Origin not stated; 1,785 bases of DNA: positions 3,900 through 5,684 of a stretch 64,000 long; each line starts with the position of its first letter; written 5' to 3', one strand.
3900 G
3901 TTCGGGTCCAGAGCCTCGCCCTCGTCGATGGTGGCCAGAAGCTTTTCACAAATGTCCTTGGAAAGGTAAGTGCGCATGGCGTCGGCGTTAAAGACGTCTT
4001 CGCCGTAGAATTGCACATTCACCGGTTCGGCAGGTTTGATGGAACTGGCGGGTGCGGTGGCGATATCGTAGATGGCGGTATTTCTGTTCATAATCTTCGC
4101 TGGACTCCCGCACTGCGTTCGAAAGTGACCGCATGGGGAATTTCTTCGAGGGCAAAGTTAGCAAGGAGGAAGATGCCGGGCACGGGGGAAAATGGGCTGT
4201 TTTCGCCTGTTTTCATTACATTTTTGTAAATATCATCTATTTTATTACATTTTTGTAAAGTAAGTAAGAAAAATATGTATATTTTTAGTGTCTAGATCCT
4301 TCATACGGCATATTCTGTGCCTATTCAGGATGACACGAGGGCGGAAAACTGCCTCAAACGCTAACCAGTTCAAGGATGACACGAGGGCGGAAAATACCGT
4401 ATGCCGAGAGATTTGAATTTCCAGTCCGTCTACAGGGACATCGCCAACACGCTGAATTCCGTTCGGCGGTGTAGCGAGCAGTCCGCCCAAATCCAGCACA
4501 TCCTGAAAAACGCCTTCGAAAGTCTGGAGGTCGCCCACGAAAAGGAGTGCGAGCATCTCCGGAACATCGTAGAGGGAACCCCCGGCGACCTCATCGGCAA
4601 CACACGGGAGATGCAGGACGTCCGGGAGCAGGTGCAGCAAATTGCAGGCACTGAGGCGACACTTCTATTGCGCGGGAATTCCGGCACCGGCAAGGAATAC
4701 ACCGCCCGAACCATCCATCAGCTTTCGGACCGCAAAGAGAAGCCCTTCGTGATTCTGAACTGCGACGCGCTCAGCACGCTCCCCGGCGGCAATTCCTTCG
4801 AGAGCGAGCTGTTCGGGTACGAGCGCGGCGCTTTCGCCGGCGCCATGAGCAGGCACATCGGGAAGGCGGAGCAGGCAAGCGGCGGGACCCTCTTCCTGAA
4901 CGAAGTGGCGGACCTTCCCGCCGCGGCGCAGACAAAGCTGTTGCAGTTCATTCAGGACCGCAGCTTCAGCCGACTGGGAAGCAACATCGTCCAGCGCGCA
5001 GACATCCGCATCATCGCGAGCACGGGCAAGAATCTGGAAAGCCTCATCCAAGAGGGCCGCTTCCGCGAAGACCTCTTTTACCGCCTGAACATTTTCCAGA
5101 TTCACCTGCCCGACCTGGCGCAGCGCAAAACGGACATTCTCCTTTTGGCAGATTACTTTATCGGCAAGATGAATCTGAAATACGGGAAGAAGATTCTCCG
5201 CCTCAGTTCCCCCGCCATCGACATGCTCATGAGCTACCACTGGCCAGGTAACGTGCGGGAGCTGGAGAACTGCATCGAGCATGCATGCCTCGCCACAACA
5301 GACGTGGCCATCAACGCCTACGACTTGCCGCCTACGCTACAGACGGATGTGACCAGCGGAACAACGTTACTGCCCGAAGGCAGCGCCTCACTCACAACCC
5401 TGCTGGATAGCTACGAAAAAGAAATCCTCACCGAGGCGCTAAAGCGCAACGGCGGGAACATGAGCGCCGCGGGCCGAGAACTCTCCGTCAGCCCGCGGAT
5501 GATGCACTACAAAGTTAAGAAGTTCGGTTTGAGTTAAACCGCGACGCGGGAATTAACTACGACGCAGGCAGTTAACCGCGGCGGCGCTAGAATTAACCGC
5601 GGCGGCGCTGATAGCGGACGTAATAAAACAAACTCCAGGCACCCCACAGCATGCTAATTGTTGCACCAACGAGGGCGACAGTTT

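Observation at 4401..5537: Sigma54-type activator with altered GAFTGA and Walker B and no recognisable sensor domain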

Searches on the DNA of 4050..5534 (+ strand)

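Call 10: search_rna_families(source=window, start=4050, end=4450, threshold=evalue, max_evalue=10)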
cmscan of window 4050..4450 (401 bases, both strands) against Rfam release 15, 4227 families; matches with E-value up to 10: 1.
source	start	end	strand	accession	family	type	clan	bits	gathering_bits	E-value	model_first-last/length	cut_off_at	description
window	4175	4360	+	RF02103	DLEU1_1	Gene; lncRNA;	-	15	30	1.5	1-190/190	no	Deleted in lymphocytic leukemia 1 conserved region 1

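Call 63: search_rna_families(sources=[L003, L002, L016, L017, L019], threshold=gathering)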
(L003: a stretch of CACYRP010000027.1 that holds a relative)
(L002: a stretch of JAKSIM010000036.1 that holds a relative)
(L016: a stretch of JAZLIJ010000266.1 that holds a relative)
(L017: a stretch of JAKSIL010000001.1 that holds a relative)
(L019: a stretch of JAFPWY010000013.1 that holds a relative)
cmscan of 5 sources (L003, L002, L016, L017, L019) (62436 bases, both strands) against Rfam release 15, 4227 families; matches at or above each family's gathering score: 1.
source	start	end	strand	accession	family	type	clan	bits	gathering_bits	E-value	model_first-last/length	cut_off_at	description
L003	10448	10694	-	RF00174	Cobalamin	Cis-reg; riboswitch;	CL00101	65.1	31.5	7.9e-14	1-189/189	no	Cobalamin riboswitch aptamer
